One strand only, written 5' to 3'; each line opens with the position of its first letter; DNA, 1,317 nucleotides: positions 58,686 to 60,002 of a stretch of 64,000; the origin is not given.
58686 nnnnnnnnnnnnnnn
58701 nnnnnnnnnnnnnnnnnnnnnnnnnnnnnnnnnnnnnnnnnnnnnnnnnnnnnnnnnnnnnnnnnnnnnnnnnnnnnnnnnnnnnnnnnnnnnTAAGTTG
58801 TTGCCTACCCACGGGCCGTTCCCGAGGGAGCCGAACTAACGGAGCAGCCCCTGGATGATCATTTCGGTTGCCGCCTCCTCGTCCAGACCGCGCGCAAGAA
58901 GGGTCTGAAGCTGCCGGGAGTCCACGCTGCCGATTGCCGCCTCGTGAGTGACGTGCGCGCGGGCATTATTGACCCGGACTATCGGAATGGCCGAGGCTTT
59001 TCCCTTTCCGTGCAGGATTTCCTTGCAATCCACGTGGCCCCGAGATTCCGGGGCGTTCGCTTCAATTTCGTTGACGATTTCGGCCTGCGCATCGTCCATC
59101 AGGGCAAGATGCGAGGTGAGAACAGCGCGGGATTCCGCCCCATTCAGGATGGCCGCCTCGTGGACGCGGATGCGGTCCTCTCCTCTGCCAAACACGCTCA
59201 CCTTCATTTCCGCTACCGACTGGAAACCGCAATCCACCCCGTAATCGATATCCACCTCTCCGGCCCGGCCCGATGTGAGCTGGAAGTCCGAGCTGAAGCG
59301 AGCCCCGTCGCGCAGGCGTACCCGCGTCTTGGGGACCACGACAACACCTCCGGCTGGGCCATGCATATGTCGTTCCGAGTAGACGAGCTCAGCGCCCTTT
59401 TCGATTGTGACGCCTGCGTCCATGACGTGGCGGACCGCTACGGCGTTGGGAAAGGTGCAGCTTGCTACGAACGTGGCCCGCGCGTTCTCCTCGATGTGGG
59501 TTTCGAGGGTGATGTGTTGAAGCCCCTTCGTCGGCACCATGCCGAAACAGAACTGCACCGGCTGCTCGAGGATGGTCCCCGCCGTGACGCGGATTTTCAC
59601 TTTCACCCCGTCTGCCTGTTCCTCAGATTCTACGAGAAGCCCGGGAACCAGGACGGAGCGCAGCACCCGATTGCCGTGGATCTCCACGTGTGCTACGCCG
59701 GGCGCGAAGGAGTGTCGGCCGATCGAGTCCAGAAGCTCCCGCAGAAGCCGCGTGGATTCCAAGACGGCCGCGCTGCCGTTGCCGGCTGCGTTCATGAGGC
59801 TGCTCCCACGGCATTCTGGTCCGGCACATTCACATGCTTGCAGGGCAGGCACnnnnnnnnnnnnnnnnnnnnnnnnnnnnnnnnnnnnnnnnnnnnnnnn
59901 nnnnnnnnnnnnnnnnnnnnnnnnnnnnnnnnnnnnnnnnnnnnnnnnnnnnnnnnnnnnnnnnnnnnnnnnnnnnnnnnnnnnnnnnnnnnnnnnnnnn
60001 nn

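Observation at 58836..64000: A single tight operon fuses arsD-arsA to Cys-tailed YlbF-like/zinc-ribbon proteins and a minimal sufC-sufBD pair, with no arsenite pump downstream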

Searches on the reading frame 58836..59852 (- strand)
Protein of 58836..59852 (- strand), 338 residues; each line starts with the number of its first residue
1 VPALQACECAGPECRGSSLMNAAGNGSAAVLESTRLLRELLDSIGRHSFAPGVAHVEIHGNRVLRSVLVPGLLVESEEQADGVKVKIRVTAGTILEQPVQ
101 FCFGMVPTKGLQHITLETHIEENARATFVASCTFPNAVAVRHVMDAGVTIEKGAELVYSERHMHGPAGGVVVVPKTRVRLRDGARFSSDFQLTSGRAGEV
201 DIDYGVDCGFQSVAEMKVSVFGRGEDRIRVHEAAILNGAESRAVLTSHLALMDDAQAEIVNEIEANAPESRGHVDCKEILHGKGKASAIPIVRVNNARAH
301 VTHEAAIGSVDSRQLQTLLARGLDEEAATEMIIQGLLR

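Call 3: search_protein_families(library=pfam, proteins=[window:58836-59852:-], max_evalue=0.01)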
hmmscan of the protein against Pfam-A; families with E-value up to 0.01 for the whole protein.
window:58836-59852:- (338 aa): 1 family
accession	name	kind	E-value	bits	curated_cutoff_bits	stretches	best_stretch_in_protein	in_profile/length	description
PF01458.23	SUFBD_core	-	1.4e-19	70.9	27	1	118-335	16-231/232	SUF system FeS cluster assembly, SufBD core domain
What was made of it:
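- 58836..59795 (-): smsB, the short SufB/D-family partner of SmsC. PF01458 71 bits (call 3).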

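Call 4: search_protein_families(library=ncbifam, proteins=[window:58836-59852:-], max_evalue=0.01)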
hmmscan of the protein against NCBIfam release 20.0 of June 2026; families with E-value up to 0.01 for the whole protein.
window:58836-59852:- (338 aa): 5 families
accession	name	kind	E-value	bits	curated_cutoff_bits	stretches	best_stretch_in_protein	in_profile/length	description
NF052511.1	SUF_like_SmsB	exception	5.8e-18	65.1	650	1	120-337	202-418/445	SUF-like minimal system protein SmsB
TIGR01981.1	sufD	equivalog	3.7e-16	59.3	222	1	85-337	8-259/275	Fe-S cluster assembly protein SufD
TIGR01980.1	sufB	equivalog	4.9e-13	48.5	346.4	1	262-337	353-429/448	Fe-S cluster assembly protein SufB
NF008773.0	PRK11814.1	equivalog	7.7e-10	38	717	1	262-337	380-456/484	Fe-S cluster assembly protein SufB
NF008194.0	PRK10948.1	equivalog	0.0064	15.4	489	0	297-334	354-391/423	Fe-S cluster assembly protein SufD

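Call 27: find_homologous_proteins(query=window:58836-59795:-, max_evalue=0.001)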
Query window:58836-59795:- (319 aa): 1562 proteins with E <= 0.001 among 6727 candidates; the best 120 are listed.
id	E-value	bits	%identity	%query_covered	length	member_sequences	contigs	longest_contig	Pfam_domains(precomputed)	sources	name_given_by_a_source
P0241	2.5e-187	639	93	100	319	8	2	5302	PF01458.24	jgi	jgi:Fe-S cluster assembly scaffold protein SufB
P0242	4.3e-179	612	87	100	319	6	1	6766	PF01458.24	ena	-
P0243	1.0e-157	542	78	100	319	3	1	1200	PF01458.24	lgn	-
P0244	1.3e-140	486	78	89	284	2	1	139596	PF01458.24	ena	-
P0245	2.4e-111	390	61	96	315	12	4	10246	PF01458.24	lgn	-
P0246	4.6e-110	386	58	97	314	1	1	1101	PF01458.24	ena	-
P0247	7.7e-110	385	58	97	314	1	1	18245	PF01458.24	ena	-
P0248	1.0e-109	385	59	96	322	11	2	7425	PF01458.24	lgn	-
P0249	1.1e-109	385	59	96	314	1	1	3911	PF01458.24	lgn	-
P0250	1.2e-109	385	59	96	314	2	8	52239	PF01458.24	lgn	-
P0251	1.3e-109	384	58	97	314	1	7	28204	PF01458.24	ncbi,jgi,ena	jgi:hypothetical protein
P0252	2.4e-109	383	57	97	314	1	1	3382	PF01458.24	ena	-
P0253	2.7e-109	383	57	97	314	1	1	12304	PF01458.24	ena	-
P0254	3.4e-109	383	55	97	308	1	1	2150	PF01458.24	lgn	-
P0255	3.4e-109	383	57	97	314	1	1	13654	PF01458.24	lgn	-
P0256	3.6e-109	383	58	97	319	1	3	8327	PF01458.24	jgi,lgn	-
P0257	3.7e-109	383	57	97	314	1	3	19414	PF01458.24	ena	-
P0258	3.7e-109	383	59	95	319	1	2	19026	PF01458.24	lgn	-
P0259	4.2e-109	383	57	97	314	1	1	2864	PF01458.24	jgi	-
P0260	4.3e-109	383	59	95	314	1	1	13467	PF01458.24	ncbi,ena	-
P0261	4.6e-109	383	57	97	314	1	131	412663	PF01458.24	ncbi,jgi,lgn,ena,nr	ncbi:MAG TPA: SufD family Fe-S cluster assembly protein [Rectinema sp.]|jgi:hypothetical protein|nr:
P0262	5.4e-109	382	58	97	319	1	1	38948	PF01458.24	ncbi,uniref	ncbi:MAG: SufB/SufD family protein [Rectinema subterraneum]|uniref:SufB/SufD family protein n=1 Tax=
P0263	5.4e-109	382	58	97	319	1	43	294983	PF01458.24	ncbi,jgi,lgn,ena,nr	ncbi:MAG: SufD family Fe-S cluster assembly protein [Spirochaetia bacterium]|jgi:hypothetical protei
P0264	5.4e-109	382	58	97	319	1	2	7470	PF01458.24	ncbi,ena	-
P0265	5.4e-109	382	59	95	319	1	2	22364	PF01458.24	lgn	-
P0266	5.4e-109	382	59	95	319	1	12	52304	PF01458.24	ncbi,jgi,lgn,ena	ncbi:MAG: SufB/SufD family protein [Spirochaetota bacterium]|jgi:Fe-S cluster assembly scaffold prot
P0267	6.0e-109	382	59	95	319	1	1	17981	PF01458.24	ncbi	-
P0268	6.4e-109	382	57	97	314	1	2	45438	PF01458.24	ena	-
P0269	1.2e-108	381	58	97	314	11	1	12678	PF01458.24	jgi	-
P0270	1.6e-108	381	57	97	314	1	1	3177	PF01458.24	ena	-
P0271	2.1e-108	380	57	97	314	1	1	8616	PF01458.24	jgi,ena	-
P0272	2.8e-108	380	57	97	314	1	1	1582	PF01458.24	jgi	-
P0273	2.8e-108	380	58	96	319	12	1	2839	PF01458.24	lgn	-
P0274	3.0e-108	380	56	97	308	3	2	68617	PF01458.24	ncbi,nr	ncbi:MAG: SufD family Fe-S cluster assembly protein [Candidatus Goldbacteria bacterium]|nr:SufD fami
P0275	3.3e-108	380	59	96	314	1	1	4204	PF01458.24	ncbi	-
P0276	3.5e-108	380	58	96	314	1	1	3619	PF01458.24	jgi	-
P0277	5.0e-108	379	57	97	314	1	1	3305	PF01458.24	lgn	-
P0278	5.0e-108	379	58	97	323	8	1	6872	PF01458.24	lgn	-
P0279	6.4e-108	379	58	96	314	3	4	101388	PF01458.24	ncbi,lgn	-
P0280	6.6e-108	379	57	97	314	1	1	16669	PF01458.24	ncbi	-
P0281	1.2e-107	378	58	96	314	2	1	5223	PF01458.24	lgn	-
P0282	1.3e-107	378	59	96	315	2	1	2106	PF01458.24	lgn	-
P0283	1.3e-107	378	57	97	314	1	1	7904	PF01458.24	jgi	-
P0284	1.5e-107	378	57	97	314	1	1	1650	PF01458.24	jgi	-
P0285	1.9e-107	377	55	97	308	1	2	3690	PF01458.24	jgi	jgi:Fe-S cluster assembly scaffold protein SufB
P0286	1.9e-107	377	58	96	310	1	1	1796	PF01458.24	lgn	-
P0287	2.0e-107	377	59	95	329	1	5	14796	PF01458.24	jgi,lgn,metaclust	jgi:hypothetical protein|metaclust:\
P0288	2.4e-107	377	59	95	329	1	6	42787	PF01458.24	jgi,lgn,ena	jgi:hypothetical protein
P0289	2.8e-107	377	57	97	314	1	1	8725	PF01458.24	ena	-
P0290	2.8e-107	377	55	97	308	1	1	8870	PF01458.24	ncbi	-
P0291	4.5e-107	376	58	96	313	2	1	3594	PF01458.24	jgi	jgi:Fe-S cluster assembly scaffold protein SufB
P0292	4.5e-107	376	58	96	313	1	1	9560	PF01458.24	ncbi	ncbi:MAG: SufD family Fe-S cluster assembly protein [Termitinemataceae bacterium]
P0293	4.7e-107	376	56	97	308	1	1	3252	PF01458.24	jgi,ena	jgi:Fe-S cluster assembly scaffold protein SufB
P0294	4.9e-107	376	57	97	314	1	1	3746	PF01458.24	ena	-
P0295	6.9e-107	375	57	96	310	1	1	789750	PF01458.24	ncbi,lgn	-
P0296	7.2e-107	375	56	97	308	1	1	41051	PF01458.24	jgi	-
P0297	7.7e-107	375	58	95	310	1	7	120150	PF01458.24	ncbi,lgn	ncbi:MAG: SufB/SufD family protein [Brevinematia bacterium]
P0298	7.8e-107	375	56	97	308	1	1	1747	PF01458.24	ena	-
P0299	8.2e-107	375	56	97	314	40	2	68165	PF01458.24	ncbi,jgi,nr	ncbi:MAG: cysteine desulfurase activator complex subunit SufB [Spirochaetes bacterium ADurb.Bin110]|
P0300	9.1e-107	375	56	97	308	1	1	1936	PF01458.24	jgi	-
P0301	1.0e-106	375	55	97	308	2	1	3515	PF01458.24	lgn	-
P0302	1.0e-106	375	59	95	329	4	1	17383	PF01458.24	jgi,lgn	-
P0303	1.3e-106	375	56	97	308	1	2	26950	PF01458.24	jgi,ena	-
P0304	1.5e-106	374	55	97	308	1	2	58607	PF01458.24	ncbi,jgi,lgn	-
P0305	1.5e-106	374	56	97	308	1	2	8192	PF01458.24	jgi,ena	-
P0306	1.6e-106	374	55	97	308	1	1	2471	PF01458.24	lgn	-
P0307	2.3e-106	374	58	96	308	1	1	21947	PF01458.24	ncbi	ncbi:MAG: SufB/SufD family protein [Brevinematia bacterium]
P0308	2.9e-106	373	56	97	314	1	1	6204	PF01458.24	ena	-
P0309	5.1e-106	373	55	97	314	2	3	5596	PF01458.24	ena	-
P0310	5.2e-106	373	59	96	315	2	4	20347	PF01458.24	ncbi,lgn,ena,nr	ncbi:MAG: SufD family Fe-S cluster assembly protein [Treponema sp.]|nr:SufD family Fe-S cluster asse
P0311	6.7e-106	372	56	97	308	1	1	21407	PF01458.24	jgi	jgi:Fe-S cluster assembly scaffold protein SufB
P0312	6.9e-106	372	54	97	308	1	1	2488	PF01458.24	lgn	-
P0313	8.9e-106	372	56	95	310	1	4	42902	PF01458.24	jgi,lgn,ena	-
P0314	1.1e-105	371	55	97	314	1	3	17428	PF01458.24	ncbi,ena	-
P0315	1.1e-105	371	57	96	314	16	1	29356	PF01458.24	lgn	-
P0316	1.1e-105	371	53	97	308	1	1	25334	PF01458.24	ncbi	-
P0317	1.4e-105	371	55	97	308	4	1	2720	PF01458.24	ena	-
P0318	1.4e-105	371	56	97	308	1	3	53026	PF01458.24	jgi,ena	jgi:Fe-S cluster assembly scaffold protein SufB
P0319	1.4e-105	371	58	96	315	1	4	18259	PF01458.24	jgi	jgi:Fe-S cluster assembly scaffold protein SufB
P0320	1.4e-105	371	58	96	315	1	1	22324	PF01458.24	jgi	jgi:Fe-S cluster assembly scaffold protein SufB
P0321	1.6e-105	371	56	97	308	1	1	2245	PF01458.24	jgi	-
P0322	4.6e-105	369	58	96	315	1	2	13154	PF01458.24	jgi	jgi:Fe-S cluster assembly scaffold protein SufB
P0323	6.5e-105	369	55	97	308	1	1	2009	PF01458.24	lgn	-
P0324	8.6e-105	369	58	95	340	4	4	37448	PF01458.24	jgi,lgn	-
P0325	8.9e-105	368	59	95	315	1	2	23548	PF01458.24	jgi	jgi:Fe-S cluster assembly scaffold protein SufB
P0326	1.7e-104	368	54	96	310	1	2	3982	PF01458.24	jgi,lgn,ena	-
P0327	4.8e-104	366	55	97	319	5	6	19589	PF01458.24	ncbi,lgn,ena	-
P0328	7.9e-104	365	59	95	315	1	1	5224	PF01458.24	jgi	jgi:uncharacterized protein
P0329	8.0e-104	365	57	96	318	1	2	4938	PF01458.24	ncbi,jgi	-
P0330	9.7e-104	365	56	97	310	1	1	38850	PF01458.24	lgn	-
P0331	3.4e-103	363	57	96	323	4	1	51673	PF01458.24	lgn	-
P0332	3.7e-103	363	52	97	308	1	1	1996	PF01458.24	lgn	-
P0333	3.9e-103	363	56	97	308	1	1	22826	PF01458.24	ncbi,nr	ncbi:MAG: SufD family Fe-S cluster assembly protein [Brevinematales bacterium]|nr:SufD family Fe-S c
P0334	3.9e-103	363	54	97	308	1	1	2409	PF01458.24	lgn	-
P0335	4.8e-103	363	56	95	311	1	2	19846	PF01458.24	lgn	-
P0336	5.1e-103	363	56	96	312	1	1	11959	PF01458.24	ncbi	-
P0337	5.9e-103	363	58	96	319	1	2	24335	PF01458.24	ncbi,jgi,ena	-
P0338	6.2e-103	362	57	95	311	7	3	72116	PF01458.24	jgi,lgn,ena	-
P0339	9.1e-103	362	56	95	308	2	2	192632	PF01458.24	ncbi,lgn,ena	-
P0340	9.6e-103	362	56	96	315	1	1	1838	PF01458.24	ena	-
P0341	1.0e-102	362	55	99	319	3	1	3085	PF01458.24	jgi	-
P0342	1.2e-102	362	54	96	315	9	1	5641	PF01458.24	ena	-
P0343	2.8e-102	360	56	95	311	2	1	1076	PF01458.24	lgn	-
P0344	4.6e-102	360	55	96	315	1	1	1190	PF01458.24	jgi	jgi:Fe-S cluster assembly scaffold protein SufB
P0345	9.3e-102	359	55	94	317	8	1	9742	PF01458.24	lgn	-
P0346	1.0e-101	358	57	96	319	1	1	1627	PF01458.24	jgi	-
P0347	1.4e-101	358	57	94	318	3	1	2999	PF01458.24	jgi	jgi:Fe-S cluster assembly scaffold protein SufB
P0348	1.4e-101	358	53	98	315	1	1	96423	PF01458.24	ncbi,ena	-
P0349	1.5e-101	358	54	96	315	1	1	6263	PF01458.24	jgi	jgi:Fe-S cluster assembly scaffold protein SufB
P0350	2.4e-101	357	57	96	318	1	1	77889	PF01458.24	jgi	jgi:Fe-S cluster assembly scaffold protein SufB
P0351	2.4e-101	357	55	96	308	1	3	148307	PF01458.24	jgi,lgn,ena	jgi:hypothetical protein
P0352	2.8e-101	357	56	95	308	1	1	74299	PF01458.24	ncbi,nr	ncbi:MAG: SufD family Fe-S cluster assembly protein [Candidatus Saccharicenans sp.]|nr:SufD family F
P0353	3.5e-101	357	54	97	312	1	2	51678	PF01458.24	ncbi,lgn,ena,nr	ncbi:SufD family Fe-S cluster assembly protein [bacterium]|nr:SufD family Fe-S cluster assembly prot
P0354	3.6e-101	357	58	95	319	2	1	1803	PF01458.24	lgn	-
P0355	4.0e-101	357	56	95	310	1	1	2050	PF01458.24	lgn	-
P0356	4.1e-101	356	58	89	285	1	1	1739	PF01458.24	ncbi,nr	ncbi:MAG TPA: SufD family Fe-S cluster assembly protein, partial [Rectinema sp.]|nr:SufD family Fe-S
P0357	5.2e-101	356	58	89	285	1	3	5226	PF01458.24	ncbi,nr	ncbi:MAG TPA: SufD family Fe-S cluster assembly protein, partial [Rectinema sp.]|nr:SufD family Fe-S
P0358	5.8e-101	356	56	92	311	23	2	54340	PF01458.24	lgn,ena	-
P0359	6.9e-101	356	57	96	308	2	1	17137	PF01458.24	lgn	-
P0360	9.5e-101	355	55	95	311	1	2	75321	PF01458.24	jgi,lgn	jgi:hypothetical protein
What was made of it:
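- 58836..59795 (-): 1562 homologues, 55-60% identical in Spirochaetota, Goldbacteria and Saccharicenans (call 27).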

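Call 28: find_encoding_contigs(protein=P0261, flank=6000, max_places=1)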
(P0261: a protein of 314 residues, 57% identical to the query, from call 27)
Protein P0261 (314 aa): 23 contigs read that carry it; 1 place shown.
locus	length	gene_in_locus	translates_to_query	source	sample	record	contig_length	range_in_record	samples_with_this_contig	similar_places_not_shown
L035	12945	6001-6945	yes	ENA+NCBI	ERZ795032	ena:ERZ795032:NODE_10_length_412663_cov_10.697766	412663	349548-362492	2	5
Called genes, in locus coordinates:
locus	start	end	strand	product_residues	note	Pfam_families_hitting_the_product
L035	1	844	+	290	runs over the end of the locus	PF02311:AraC_binding, PF00165:HTH_AraC, PF12833:HTH_18, PF00165:HTH_AraC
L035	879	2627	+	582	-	PF00664:ABC_membrane, PF02463:SMC_N (faint), PF00005:ABC_tran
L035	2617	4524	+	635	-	PF00664:ABC_membrane, PF00005:ABC_tran, PF13401:AAA_22 (faint)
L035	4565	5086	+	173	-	PF01613:Flavin_Reduct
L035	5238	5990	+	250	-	PF02463:SMC_N, PF00005:ABC_tran, PF13166:AAA_13 (faint), PF13304:AAA_21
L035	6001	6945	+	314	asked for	PF01458:SUFBD_core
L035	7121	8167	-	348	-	PF00005:ABC_tran, PF08352:oligo_HPY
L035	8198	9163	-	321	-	PF00005:ABC_tran, PF13304:AAA_21 (weak), PF08352:oligo_HPY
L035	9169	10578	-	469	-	PF12911:OppC_N (weak), PF00528:BPD_transp_1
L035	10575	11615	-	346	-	PF00528:BPD_transp_1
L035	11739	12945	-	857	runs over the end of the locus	PF00496:SBP_bac_5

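Call 29: find_encoding_contigs(protein=P0352, flank=6000, max_places=1)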
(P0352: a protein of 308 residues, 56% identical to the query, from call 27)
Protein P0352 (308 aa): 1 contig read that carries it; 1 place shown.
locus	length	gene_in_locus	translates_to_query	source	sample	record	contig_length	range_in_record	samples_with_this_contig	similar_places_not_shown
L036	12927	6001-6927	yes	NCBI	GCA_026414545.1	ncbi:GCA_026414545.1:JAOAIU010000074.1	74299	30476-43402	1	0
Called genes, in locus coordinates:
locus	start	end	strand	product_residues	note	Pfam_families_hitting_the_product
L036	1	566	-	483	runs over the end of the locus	PF00691:OmpA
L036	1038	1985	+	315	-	PF13354:Beta-lactamase2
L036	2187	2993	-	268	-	PF14512:TM1586_NiRdase (faint), PF00881:Nitroreductase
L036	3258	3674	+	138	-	PF12840:HTH_20 (weak), PF01022:HTH_5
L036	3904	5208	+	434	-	PF04055:Radical_SAM, PF13186:SPASM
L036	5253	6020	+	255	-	PF00005:ABC_tran, PF13304:AAA_21, PF02463:SMC_N (weak)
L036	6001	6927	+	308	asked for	PF01458:SUFBD_core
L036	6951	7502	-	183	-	PF05991:NYN_YacP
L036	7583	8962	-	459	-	PF03448:MgtE_N, PF14841:FliG_M (faint), PF00571:CBS, PF01769:MgtE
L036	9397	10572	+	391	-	PF03773:ArsP_1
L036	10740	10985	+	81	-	PF13192:Thioredoxin_3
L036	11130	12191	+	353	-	PF01758:SBF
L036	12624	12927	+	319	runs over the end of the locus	PF01261:AP_endonuc_2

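Call 30: find_encoding_contigs(protein=P0244, flank=10000, max_places=1)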
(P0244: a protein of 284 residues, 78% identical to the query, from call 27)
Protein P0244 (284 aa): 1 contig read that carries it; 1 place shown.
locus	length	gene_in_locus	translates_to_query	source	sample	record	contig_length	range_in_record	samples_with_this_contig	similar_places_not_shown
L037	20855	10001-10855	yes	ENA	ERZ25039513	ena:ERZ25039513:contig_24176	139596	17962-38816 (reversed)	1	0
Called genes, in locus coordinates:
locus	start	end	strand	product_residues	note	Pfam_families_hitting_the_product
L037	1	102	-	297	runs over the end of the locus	-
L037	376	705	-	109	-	PF22263:DUF6951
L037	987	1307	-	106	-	PF01022:HTH_5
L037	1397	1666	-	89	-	-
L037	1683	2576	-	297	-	PF00582:Usp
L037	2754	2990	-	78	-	PF12838:Fer4_7 (faint), PF00037:Fer4 (faint), PF12797:Fer4_2 (faint)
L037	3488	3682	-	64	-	-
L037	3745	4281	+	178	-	PF12840:HTH_20 (weak), PF01022:HTH_5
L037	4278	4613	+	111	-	PF06953:ArsD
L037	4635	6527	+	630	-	PF00142:Fer4_NifH (faint), PF01656:CbiA, PF02374:ArsA_ATPase, PF13614:AAA_31, PF03308:MeaB, PF01656:CbiA (weak), PF02374:ArsA_ATPase, PF13614:AAA_31, +9 more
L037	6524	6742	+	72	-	PF09723:Zn_ribbon_8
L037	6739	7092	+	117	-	-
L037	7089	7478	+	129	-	PF06133:Com_YlbF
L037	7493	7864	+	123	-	PF06133:Com_YlbF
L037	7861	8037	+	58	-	-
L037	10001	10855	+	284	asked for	PF01458:SUFBD_core (weak)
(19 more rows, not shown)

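Call 37: find_encoding_contigs(protein=P0295, flank=8000, max_places=1)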
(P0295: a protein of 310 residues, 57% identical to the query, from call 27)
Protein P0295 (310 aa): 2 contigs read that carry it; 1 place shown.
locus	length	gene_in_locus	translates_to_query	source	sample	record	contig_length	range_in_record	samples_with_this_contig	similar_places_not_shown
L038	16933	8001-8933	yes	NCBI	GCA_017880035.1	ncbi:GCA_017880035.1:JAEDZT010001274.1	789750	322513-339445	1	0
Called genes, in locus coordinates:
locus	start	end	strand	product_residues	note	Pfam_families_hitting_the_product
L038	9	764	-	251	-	PF01975:SurE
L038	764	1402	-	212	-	-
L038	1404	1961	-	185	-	PF10469:AKAP7_NLS, PF02834:LigT_PEase, PF13563:2_5_RNA_ligase2, PF02834:LigT_PEase (weak)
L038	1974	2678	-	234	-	PF00571:CBS, PF03471:CorC_HlyC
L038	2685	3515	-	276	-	-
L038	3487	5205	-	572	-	PF00587:tRNA-synt_2b, PF04073:tRNA_edit, PF03129:HGTP_anticodon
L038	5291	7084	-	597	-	PF01435:Peptidase_M48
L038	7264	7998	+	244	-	PF02463:SMC_N, PF00005:ABC_tran, PF13304:AAA_21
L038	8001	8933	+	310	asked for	PF01458:SUFBD_core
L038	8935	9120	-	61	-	-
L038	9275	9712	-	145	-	-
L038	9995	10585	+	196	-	PF00440:TetR_N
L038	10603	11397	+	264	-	PF25917:BSH_RND (weak), PF25973:BSH_CzcB, PF25984:BSH_YknX, PF25954:Beta-barrel_RND_2, PF25990:Beta-barrel_YknX, PF26002:Beta-barrel_AprE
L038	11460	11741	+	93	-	PF22513:FitA-like_RHH (weak)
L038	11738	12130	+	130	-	PF01850:PIN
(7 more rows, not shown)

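Call 38: find_encoding_contigs(protein=P0339, flank=8000, max_places=1)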
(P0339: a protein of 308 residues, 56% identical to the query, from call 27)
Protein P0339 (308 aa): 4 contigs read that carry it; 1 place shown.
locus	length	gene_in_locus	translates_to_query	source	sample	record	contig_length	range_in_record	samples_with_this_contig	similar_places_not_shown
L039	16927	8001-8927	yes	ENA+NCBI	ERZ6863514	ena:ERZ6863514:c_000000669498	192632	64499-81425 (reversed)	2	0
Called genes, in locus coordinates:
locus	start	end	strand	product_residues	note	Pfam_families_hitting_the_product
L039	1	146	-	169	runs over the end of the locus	PF04542:Sigma70_r2, PF04545:Sigma70_r4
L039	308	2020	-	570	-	PF16736:sCache_like (weak), PF00672:HAMP, PF00512:HisKA, PF02518:HATPase_c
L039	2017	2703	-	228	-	PF00072:Response_reg, PF00486:Trans_reg_C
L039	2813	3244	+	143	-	PF01951:Archease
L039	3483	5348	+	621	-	-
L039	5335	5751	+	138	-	PF01894:YjbQ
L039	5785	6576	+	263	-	-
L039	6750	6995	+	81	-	-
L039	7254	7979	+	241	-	PF02463:SMC_N, PF13175:AAA_15 (faint), PF00005:ABC_tran, PF13304:AAA_21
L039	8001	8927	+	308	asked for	PF01458:SUFBD_core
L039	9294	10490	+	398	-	PF00999:Na_H_Exchanger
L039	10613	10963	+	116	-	PF01022:HTH_5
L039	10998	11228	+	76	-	PF13192:Thioredoxin_3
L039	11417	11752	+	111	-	-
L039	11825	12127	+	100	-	-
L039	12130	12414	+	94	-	PF12797:Fer4_2 (faint), PF00037:Fer4 (faint), PF14697:Fer4_21 (weak), PF12838:Fer4_7 (weak)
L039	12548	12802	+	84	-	PF13192:Thioredoxin_3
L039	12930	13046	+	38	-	-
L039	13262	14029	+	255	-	PF03807:F420_oxidored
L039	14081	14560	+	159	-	PF03773:ArsP_1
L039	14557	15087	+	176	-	PF03773:ArsP_1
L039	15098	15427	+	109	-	-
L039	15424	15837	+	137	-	PF00085:Thioredoxin, PF13098:Thioredoxin_2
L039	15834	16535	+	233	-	PF02683:DsbD_TM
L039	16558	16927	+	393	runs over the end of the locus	PF03773:ArsP_1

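Call 39: find_encoding_contigs(protein=P0274, flank=8000, max_places=1)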
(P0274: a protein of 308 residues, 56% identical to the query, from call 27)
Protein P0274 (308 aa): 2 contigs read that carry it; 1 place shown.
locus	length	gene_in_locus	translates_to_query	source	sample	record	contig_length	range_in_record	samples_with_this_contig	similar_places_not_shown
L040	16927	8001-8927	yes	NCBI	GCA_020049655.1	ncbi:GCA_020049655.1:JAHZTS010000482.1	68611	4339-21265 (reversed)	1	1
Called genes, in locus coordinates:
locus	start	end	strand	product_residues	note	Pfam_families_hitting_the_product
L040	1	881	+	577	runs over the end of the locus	PF00425:Chorismate_bind, PF01063:Aminotran_4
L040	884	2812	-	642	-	PF00330:Aconitase, PF00694:Aconitase_C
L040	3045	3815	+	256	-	PF00112:Peptidase_C1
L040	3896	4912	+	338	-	-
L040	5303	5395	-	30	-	-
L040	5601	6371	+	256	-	PF00112:Peptidase_C1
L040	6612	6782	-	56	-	-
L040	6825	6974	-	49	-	-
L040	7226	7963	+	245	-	PF02463:SMC_N, PF00005:ABC_tran, PF13304:AAA_21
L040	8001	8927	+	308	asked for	PF01458:SUFBD_core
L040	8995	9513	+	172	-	PF13453:Zn_ribbon_TFIIB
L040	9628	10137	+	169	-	PF04307:YdjM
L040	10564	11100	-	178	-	PF05683:Fumerase_C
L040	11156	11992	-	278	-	PF05681:Fumerase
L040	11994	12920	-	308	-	PF00056:Ldh_1_N, PF02866:Ldh_1_C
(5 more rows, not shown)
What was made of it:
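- Closest known: SMS. Different: The usual context of this bacterial subfamily is a free-standing two-gene unit (calls 28, 37, 39).
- The same SmsCB family usually stands alone (calls 28, 37, 39). The same family stands alone as a two-gene unit in Rectinema, Goldbacteria and other genomes (calls 28, 37, 39).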
